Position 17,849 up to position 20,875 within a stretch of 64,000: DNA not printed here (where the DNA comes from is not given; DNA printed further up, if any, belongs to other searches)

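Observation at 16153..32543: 16 kb co-directional cluster of giant GT-C-like and YYY (DUF2298) membrane proteins with two methyltransferases, a GT4 and a flippase-like protein: candidate uncharacterised envelope glycosylation machine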

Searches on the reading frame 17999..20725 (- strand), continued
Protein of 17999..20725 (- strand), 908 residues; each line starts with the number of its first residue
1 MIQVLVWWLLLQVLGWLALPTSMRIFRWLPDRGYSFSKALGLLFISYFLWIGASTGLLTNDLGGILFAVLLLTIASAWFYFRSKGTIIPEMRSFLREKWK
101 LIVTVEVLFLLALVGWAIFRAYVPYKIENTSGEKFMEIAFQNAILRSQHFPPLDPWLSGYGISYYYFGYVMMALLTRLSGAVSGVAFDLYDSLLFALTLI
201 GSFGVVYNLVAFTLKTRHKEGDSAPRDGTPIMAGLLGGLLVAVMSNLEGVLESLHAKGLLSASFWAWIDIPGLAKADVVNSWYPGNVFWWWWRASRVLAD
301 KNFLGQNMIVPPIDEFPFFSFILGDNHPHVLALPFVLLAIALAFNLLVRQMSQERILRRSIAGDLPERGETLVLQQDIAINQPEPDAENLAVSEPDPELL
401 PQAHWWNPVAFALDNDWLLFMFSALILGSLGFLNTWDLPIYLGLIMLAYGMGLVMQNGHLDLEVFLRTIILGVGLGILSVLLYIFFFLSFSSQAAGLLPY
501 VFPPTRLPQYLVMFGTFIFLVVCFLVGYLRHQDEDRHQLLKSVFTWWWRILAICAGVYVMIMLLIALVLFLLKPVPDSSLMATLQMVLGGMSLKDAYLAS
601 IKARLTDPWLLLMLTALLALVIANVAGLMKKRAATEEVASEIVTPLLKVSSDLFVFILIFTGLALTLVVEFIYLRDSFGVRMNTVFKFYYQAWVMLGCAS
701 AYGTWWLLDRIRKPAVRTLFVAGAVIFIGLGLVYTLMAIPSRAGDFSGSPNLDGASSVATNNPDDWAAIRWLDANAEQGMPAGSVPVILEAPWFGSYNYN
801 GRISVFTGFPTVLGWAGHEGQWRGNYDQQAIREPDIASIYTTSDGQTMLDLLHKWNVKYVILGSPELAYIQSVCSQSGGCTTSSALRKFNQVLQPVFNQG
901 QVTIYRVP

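Call 70: find_homologous_proteins(query=L081:11878-14133:+, max_evalue=0.00001)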
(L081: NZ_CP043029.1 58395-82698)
Query L081:11878-14133:+ (751 aa): 1768 proteins with E <= 0.00001 among 8000 candidates; the best 120 are listed.
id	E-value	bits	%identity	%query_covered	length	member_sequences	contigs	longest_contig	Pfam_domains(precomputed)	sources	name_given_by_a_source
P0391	0.0e+0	1710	100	100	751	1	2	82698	PF10060.16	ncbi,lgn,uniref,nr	ncbi:DUF2298 domain-containing protein [Pseudobutyrivibrio xylanivorans]|uniref:Chlor_Arch_YYY domai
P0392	1.6e-290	984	60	98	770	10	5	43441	PF10060.16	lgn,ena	-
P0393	2.6e-279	947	58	98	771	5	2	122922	PF10060.16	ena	-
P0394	1.5e-278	944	58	98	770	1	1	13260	PF10060.16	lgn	-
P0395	2.4e-276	937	58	98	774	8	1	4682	PF10060.16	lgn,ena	-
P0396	2.5e-274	930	56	99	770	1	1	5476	PF10060.16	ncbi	-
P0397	2.6e-252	858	61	82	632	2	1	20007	PF10060.16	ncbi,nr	ncbi:MAG: hypothetical protein IKW81_10125, partial [Pseudobutyrivibrio sp.]|nr:hypothetical protein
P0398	2.5e-242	825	51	99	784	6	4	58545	PF10060.16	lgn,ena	-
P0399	5.5e-164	566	41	95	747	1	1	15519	PF10060.16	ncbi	-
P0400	1.1e-163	565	39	100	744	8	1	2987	PF10060.16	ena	-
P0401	4.4e-163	563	40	99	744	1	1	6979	PF10060.16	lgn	-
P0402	6.2e-163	562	38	98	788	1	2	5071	PF10060.16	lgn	-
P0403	7.0e-163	562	39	98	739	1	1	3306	PF10060.16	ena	-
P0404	8.9e-163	562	40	99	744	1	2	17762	PF10060.16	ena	-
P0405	1.4e-162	561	40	99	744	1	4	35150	PF10060.16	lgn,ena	-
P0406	1.8e-162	561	40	99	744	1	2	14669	PF10060.16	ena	-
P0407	1.9e-162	561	40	99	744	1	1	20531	PF10060.16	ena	-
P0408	1.9e-162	560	40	99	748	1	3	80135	PF10060.16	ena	-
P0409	2.2e-162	560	39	99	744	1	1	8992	PF10060.16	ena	-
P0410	2.5e-162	560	39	99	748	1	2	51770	PF10060.16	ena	-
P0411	2.7e-162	560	39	99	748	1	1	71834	PF10060.16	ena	-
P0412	2.9e-162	560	40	99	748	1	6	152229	PF10060.16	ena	-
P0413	3.9e-162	559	40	99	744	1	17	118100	PF10060.16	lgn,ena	-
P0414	4.2e-162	559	40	99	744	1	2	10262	PF10060.16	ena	-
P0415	4.5e-162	559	40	99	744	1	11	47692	PF10060.16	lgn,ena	-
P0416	4.7e-162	559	40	99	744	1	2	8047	PF10060.16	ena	-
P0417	4.7e-162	559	40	99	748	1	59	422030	PF10060.16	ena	-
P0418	4.9e-162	559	40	99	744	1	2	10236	PF10060.16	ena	-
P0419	5.6e-162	559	39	99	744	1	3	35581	PF10060.16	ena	-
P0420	6.6e-162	559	40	99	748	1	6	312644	PF10060.16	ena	-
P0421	6.7e-162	559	40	99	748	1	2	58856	PF10060.16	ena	-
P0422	7.4e-162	559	40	99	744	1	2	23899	PF10060.16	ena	-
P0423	1.1e-161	558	39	99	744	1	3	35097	PF10060.16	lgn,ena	-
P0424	1.1e-161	558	39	99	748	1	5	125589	PF10060.16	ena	-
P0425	1.2e-161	558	40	99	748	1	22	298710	PF10060.16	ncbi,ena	-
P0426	1.2e-161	558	39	97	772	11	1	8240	PF10060.16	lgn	-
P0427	1.4e-161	558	39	99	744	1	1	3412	PF10060.16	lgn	-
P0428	1.4e-161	558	39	99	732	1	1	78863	PF10060.16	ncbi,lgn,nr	ncbi:MAG: DUF2298 domain-containing protein [Lachnospiraceae bacterium]|nr:DUF2298 domain-containing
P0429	1.6e-161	557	40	98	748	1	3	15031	PF10060.16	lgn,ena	-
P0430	1.7e-161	557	40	98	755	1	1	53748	PF10060.16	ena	-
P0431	3.6e-161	556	39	99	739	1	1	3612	PF10060.16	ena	-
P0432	4.4e-161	556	39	99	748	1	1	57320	PF10060.16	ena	-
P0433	5.7e-161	556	39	98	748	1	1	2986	PF10060.16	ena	-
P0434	6.3e-161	555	39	98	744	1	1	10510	PF10060.16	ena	-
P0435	1.5e-160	554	39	98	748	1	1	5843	PF10060.16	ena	-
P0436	1.5e-160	554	39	98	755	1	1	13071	PF10060.16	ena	-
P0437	1.8e-160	554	39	98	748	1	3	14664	PF10060.16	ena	-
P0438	1.8e-160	554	39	98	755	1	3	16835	PF10060.16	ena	-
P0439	2.0e-160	554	39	98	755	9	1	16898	PF10060.16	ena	-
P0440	2.2e-160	554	39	98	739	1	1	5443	PF10060.16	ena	-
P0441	3.0e-160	553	39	97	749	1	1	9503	PF10060.16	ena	-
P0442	3.2e-160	553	39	98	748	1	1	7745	PF10060.16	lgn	-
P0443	5.9e-160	552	38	98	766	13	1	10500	PF10060.16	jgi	jgi:YYY domain-containing protein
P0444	6.6e-160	552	39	98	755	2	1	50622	PF10060.16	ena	-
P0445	6.7e-160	552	39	98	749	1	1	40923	PF10060.16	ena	-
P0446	8.0e-160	552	39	98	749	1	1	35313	PF10060.16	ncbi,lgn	-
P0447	9.1e-160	552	39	98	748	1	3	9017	PF10060.16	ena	-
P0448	9.4e-160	552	39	99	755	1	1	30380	PF10060.16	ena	-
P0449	9.5e-160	552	39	98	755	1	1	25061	PF10060.16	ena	-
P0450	1.1e-159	551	39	97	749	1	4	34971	PF10060.16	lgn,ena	-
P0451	1.4e-159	551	39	98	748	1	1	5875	PF10060.16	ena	-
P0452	1.5e-159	551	39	98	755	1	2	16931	PF10060.16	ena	-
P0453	1.5e-159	551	39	94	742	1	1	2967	PF10060.16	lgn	-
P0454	1.7e-159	551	38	98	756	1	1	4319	PF10060.16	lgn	-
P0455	3.6e-159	550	39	96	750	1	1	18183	PF10060.16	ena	-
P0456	3.6e-159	550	39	99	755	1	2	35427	PF10060.16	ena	-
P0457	3.7e-159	550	39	99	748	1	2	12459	PF10060.16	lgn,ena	-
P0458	3.8e-159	550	39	99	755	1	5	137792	PF10060.16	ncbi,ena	-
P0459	4.1e-159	549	39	98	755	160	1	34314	PF10060.16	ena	-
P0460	5.1e-159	549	39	98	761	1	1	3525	PF10060.16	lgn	-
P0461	5.7e-159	549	39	98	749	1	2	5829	PF10060.16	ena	-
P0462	6.0e-159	549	39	99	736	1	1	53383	PF10060.16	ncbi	-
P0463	6.2e-159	549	39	98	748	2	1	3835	PF10060.16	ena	-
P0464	7.1e-159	549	39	98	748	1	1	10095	PF10060.16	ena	-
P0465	7.3e-159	549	39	98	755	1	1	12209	PF10060.16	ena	-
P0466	7.5e-159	549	39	99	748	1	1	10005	PF10060.16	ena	-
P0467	7.8e-159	549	39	99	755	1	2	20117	PF10060.16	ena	-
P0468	8.8e-159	548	39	99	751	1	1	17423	PF10060.16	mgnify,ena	mgnify:CR=1 FL=1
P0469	9.5e-159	548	39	99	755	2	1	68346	PF10060.16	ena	-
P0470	1.2e-158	548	39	99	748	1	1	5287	PF10060.16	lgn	-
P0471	1.2e-158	548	39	98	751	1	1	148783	PF10060.16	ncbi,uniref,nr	ncbi:DUF2298 domain-containing protein [Blautia sp. MSJ-19]|uniref:DUF2298 domain-containing protein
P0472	1.6e-158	548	39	98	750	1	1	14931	PF10060.16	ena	-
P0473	1.8e-158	547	38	98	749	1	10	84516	PF10060.16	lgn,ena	-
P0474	3.3e-158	546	39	98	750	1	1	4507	PF10060.16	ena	-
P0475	4.7e-158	546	38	99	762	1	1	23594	PF10060.16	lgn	-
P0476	6.3e-158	546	39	99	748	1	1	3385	PF10060.16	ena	-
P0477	1.2e-157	545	39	96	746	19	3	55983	PF10060.16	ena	-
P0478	2.9e-157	543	39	98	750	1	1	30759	PF10060.16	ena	-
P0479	3.9e-157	543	39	98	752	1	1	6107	PF10060.16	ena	-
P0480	5.5e-157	542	39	99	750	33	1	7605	PF10060.16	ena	-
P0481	6.2e-157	542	38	98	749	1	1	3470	PF10060.16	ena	-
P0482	8.6e-157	542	37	96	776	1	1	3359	PF10060.16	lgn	-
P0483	1.2e-156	541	39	96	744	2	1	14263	PF10060.16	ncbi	-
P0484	1.4e-156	541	37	100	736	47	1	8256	PF10060.16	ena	-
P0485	2.9e-156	540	38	97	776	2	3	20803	PF10060.16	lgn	-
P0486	3.0e-156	540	38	97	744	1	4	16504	PF10060.16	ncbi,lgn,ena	-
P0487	5.0e-156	539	38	99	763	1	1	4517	PF10060.16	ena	-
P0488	5.2e-156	539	38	100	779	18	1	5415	PF10060.16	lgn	-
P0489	5.8e-156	539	39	98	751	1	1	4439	PF10060.16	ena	-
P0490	6.2e-156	539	38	99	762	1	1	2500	PF10060.16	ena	-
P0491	7.4e-156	539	38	95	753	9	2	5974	PF10060.16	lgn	-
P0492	7.4e-156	539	39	98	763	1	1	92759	PF10060.16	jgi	-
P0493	8.2e-156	539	39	97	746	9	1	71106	PF10060.16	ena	-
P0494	9.3e-156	538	39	98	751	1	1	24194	PF10060.16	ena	-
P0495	1.1e-155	538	39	96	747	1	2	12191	PF10060.16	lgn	-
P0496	1.1e-155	538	39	98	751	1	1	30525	PF10060.16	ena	-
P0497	1.2e-155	538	39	98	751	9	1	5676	PF10060.16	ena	-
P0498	1.4e-155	538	40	95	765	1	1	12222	PF10060.16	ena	-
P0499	1.6e-155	538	39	98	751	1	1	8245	PF10060.16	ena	-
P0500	1.7e-155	538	39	98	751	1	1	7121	PF10060.16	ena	-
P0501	1.7e-155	537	39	98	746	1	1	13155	PF10060.16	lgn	-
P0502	2.0e-155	537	39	98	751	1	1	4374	PF10060.16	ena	-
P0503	2.2e-155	537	39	98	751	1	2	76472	PF10060.16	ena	-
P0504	2.2e-155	537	38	98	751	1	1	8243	PF10060.16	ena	-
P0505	2.3e-155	537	38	99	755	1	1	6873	PF10060.16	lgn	-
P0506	2.7e-155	537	39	98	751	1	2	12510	PF10060.16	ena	-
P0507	2.8e-155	537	38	96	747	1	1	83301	PF10060.16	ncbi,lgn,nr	ncbi:MAG: DUF2298 domain-containing protein [Eubacteriales bacterium]|nr:DUF2298 domain-containing p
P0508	3.1e-155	537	38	98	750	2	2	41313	PF10060.16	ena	-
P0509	3.5e-155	536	39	98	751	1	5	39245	PF10060.16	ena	-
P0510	3.8e-155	536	38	98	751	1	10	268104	PF10060.16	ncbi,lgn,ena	-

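Call 71: find_encoding_contigs(protein=P0471, flank=10000, max_places=1)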
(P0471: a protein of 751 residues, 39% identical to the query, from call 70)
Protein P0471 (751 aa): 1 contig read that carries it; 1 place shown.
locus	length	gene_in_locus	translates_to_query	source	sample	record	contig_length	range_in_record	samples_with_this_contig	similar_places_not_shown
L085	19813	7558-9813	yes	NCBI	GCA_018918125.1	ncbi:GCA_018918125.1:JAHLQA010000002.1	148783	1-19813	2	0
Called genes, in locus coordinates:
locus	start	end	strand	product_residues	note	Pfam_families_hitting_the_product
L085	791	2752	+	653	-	PF02824:TGS, PF07973:tRNA_SAD, PF00587:tRNA-synt_2b, PF03129:HGTP_anticodon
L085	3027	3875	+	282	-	PF03419:Peptidase_U4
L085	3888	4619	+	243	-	PF04542:Sigma70_r2, PF04545:Sigma70_r4, PF01381:HTH_3 (weak)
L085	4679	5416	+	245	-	PF01520:Amidase_3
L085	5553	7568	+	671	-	-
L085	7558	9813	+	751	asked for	PF10060:DUF2298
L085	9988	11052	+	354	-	PF01300:Sua5_yciO_yrdC, PF03481:Sua5_C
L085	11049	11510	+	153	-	PF02502:LacAB_rpiB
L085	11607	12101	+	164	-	PF00383:dCMP_cyt_deam_1, PF14437:MafB19-deam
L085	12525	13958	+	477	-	PF00587:tRNA-synt_2b, PF03129:HGTP_anticodon, PF09180:ProRS-C_1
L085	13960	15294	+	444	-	PF01743:PolyA_pol, PF12627:PolyA_pol_RNAbd, PF01966:HD (weak), PF13735:tRNA_NucTran2_2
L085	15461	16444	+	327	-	PF27663:Spore_coat_YutH, PF01636:APH (weak)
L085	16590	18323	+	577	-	PF02878:PGM_PMM_I, PF02879:PGM_PMM_II, PF02880:PGM_PMM_III, PF00408:PGM_PMM_IV (weak)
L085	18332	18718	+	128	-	PF03819:MazG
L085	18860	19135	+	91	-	PF00216:Bac_DNA_binding, PF18291:HU-HIG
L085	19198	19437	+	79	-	PF01479:S4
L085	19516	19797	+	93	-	PF07873:YabP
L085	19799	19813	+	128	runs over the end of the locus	PF09578:Spore_YabQ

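Call 72: find_encoding_contigs(protein=P0507, flank=10000, max_places=1)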
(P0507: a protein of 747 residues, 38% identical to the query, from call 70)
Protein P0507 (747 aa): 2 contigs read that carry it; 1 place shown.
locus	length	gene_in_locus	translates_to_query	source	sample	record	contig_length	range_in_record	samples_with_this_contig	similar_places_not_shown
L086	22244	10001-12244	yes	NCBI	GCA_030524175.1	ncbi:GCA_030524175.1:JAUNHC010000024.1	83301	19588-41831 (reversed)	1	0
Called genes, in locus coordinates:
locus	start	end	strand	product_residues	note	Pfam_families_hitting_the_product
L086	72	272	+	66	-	PF08984:DUF1858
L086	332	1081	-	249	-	PF05389:MecA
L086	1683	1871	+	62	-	-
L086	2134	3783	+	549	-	PF08239:SH3_3 (weak), PF00704:Glyco_hydro_18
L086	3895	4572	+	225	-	PF01520:Amidase_3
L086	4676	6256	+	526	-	PF16697:Yop-YscD_cpl (faint), PF00498:FHA (weak), PF00005:ABC_tran, PF02463:SMC_N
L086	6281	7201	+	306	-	PF01061:ABC2_membrane, PF12698:ABC2_membrane_3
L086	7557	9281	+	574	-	-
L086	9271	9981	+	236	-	PF00535:Glycos_transf_2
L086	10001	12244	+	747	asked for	PF10060:DUF2298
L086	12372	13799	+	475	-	PF00939:Na_sulph_symp, PF03600:CitMHS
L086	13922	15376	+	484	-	PF00501:AMP-binding, PF13193:AMP-binding_C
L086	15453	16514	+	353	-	PF01300:Sua5_yciO_yrdC, PF03481:Sua5_C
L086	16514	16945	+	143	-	PF02502:LacAB_rpiB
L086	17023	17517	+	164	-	PF00383:dCMP_cyt_deam_1, PF14437:MafB19-deam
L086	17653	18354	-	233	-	PF16107:DUF4825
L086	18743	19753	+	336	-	-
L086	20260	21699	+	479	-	PF00587:tRNA-synt_2b, PF03129:HGTP_anticodon, PF09180:ProRS-C_1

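Call 73: find_encoding_contigs(protein=P0417, flank=10000, max_places=1)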
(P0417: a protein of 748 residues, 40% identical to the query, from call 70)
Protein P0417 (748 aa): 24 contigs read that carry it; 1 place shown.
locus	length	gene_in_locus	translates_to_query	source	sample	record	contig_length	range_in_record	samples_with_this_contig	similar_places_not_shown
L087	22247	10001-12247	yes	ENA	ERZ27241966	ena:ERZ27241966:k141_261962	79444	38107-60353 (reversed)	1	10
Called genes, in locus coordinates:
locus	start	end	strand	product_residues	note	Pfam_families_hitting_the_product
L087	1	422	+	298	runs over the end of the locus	PF00528:BPD_transp_1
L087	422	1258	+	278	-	PF00528:BPD_transp_1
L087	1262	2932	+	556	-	PF00128:Alpha-amylase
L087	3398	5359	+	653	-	PF02824:TGS, PF07973:tRNA_SAD, PF00587:tRNA-synt_2b, PF03129:HGTP_anticodon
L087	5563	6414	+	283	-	PF03419:Peptidase_U4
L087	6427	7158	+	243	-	PF04542:Sigma70_r2, PF04545:Sigma70_r4, PF01381:HTH_3 (weak)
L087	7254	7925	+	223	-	PF01520:Amidase_3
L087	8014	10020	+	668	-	-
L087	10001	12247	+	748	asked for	PF10060:DUF2298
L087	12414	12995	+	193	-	-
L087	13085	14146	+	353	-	PF01300:Sua5_yciO_yrdC, PF03481:Sua5_C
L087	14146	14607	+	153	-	PF02502:LacAB_rpiB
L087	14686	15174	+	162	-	PF00383:dCMP_cyt_deam_1, PF14437:MafB19-deam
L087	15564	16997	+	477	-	PF00587:tRNA-synt_2b, PF03129:HGTP_anticodon, PF09180:ProRS-C_1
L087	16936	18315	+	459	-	PF01743:PolyA_pol, PF12627:PolyA_pol_RNAbd, PF01966:HD, PF13735:tRNA_NucTran2_2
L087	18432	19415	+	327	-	PF27663:Spore_coat_YutH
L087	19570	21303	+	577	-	PF02878:PGM_PMM_I, PF02879:PGM_PMM_II, PF02880:PGM_PMM_III, PF00408:PGM_PMM_IV (weak)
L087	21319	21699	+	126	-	PF03819:MazG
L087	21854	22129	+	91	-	PF00216:Bac_DNA_binding, PF18291:HU-HIG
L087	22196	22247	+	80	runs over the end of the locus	PF01479:S4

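Call 74: search_protein_families(library=ncbifam, proteins=[L086:7557-9281:+, L085:5553-7568:+, L087:8014-10020:+, L086:9271-9981:+, L083:9268-11265:+, L081:10745-11560:-, L081:16125-17588:-], max_evalue=0.01)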
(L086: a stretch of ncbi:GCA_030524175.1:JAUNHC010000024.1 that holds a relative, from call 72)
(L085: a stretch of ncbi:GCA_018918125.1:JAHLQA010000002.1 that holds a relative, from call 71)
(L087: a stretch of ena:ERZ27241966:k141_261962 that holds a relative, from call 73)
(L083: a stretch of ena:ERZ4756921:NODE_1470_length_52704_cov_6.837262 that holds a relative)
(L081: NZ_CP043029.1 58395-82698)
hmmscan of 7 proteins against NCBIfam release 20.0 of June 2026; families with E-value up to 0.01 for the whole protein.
L086:7557-9281:+ (574 aa): 0 families

L085:5553-7568:+ (671 aa): 0 families

L087:8014-10020:+ (668 aa): 0 families

L086:9271-9981:+ (236 aa): 13 families
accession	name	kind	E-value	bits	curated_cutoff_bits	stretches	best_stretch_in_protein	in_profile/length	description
TIGR03937.1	PgaC_IcaA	equivalog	4.1e-10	39.2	422.3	1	5-99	46-135/407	poly-beta-1,6-N-acetyl-D-glucosamine synthase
NF058614.1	PPMAGASynPpgS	equivalog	2.5e-09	36.9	370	1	7-165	3-151/226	polyprenyl-phospho-N-acetylgalactosaminyl synthase PpgS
TIGR04182.1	glyco_TIGR04182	equivalog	1.6e-08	34.3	325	1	8-213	4-201/293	S-layer glycoprotein N-glycosyltransferase AglJ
NF007482.0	PRK10073.1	equivalog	3.8e-08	32.7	423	1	5-100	7-96/334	glycosyltransferase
NF007986.1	PRK10714.1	equivalog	5.9e-07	28.8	529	1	7-155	9-157/316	undecaprenyl-phosphate 4-deoxy-4-formamido-L-arabinose transferase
NF047588.1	GlcsyltransPgfSStrep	equivalog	1.4e-06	27.7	500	1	6-170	3-167/308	glycosyltransferase PgfS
NF047683.1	TeichurnBiosyTuaG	equivalog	3.8e-06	26.7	400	1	3-115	5-115/252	teichuronic acid biosynthesis protein TuaG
NF053739.1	GlytfEpsEBac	equivalog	8.6e-06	24.9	450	1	8-72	5-68/265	glycosyltransferase EpsE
NF041875.1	EPS_EpsD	equivalog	0.00025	20.6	370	1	7-102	2-92/325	exopolysaccharide biosynthesis glycosyltransferase EpsD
NF010496.0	PRK13915.1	equivalog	0.00045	19.4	262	1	8-55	35-82/307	glucosyl-3-phosphoglycerate synthase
TIGR04283.1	glyco_like_mftF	equivalog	0.0013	18.3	182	1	8-60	3-52/221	TIGR04283 family arsenosugar biosynthesis glycosyltransferase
NF041865.1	EpsU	equivalog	0.0041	16.2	700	1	7-105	42-138/394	exopolysaccharide biosynthesis GT2 family glycosyltransferase EpsU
NF038302.1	EPS_HpsE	equivalog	0.0088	15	300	0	8-67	5-64/307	hormogonium polysaccharide biosynthesis glycosyltransferase HpsE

L083:9268-11265:+ (665 aa): 1 family
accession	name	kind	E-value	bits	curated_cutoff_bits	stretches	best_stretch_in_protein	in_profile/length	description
TIGR03663.1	TIGR03663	subfamily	1.1e-07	31.3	126.25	1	99-207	58-158/435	flippase activity-associated protein Agl23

L081:10745-11560:- (271 aa): 0 families

L081:16125-17588:- (487 aa): 1 family
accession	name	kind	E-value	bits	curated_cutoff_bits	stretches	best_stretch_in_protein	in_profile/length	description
NF047363.1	Zn_ribbon_CdsZ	equivalog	0.0086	15.6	275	0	269-420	11-159/251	zinc ribbon domain regulatory protein CdsZ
